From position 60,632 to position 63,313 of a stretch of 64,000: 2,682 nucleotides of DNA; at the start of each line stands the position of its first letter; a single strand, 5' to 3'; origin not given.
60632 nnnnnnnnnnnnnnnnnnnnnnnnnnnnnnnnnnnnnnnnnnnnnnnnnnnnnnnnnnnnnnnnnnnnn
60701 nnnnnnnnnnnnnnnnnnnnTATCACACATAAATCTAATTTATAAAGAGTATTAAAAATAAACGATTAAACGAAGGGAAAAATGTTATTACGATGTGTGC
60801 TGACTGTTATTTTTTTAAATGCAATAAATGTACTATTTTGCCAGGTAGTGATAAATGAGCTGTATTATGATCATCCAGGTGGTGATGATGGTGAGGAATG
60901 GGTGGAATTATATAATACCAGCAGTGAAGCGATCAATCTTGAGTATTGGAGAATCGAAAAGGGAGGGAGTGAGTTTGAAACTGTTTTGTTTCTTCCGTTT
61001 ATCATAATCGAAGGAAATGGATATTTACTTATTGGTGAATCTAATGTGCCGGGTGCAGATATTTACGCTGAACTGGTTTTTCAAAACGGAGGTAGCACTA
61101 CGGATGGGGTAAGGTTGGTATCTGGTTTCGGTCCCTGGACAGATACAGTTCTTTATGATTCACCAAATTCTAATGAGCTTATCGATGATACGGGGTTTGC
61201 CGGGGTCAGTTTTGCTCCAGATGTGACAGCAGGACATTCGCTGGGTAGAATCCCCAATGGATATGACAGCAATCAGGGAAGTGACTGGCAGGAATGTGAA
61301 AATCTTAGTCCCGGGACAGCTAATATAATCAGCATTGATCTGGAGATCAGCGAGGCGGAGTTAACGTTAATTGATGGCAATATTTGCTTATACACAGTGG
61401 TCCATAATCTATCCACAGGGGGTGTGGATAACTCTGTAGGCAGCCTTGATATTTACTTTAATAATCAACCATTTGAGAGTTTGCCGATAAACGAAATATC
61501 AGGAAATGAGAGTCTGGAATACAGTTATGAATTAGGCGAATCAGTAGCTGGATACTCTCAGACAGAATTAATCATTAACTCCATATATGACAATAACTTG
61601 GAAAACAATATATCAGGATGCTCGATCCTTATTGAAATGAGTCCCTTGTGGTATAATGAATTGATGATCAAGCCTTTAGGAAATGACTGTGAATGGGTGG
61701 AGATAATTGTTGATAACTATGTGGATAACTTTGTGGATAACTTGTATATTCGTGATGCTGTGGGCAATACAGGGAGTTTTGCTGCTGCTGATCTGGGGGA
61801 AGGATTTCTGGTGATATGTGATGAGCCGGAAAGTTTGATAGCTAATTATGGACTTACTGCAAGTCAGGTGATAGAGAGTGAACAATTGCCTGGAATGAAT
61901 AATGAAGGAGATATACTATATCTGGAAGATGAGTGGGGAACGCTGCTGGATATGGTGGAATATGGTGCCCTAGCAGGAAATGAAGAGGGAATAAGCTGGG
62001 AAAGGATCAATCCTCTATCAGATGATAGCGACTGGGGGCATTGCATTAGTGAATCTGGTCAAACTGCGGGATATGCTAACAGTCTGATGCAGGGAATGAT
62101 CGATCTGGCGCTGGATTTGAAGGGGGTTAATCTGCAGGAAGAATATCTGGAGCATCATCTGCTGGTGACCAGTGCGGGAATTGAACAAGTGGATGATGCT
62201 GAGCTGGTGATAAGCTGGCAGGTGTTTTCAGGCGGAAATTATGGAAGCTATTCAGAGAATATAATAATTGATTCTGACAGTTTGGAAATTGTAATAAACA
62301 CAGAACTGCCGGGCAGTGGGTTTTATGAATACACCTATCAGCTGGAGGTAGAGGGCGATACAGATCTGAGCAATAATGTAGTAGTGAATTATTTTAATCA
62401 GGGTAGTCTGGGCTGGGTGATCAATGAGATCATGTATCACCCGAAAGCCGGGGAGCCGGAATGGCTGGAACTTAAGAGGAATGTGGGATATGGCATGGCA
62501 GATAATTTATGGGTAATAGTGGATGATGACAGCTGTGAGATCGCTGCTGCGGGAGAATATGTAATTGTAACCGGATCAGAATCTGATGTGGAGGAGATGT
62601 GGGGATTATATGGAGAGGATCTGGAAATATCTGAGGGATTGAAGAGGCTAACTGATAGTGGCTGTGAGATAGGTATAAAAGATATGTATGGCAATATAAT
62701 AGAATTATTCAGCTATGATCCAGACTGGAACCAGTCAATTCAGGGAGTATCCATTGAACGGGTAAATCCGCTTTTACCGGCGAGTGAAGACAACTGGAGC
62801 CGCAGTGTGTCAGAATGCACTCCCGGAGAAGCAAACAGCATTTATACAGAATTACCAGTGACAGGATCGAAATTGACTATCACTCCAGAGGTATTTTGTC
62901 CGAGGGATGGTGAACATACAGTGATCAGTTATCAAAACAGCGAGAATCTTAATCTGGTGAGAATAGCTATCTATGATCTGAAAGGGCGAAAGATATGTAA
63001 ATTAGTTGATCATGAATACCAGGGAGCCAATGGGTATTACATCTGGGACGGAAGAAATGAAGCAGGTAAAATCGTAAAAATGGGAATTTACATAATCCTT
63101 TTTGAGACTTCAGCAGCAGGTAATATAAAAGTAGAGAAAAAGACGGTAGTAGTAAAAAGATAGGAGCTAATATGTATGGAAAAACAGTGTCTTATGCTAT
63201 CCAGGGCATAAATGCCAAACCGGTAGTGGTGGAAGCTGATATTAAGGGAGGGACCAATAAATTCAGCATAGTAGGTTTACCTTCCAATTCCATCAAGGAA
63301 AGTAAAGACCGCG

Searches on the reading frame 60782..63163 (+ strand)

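Call 71: search_protein_families(library=pfam, proteins=[window:60782-63163:+], max_evalue=0.00001)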
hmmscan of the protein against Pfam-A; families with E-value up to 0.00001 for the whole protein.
window:60782-63163:+ (793 aa): 1 family
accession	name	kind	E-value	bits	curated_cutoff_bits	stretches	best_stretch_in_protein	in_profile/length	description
PF00932.25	LTD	-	3.6e-20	72.8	34.3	1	21-118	7-88/109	Lamin Tail Domain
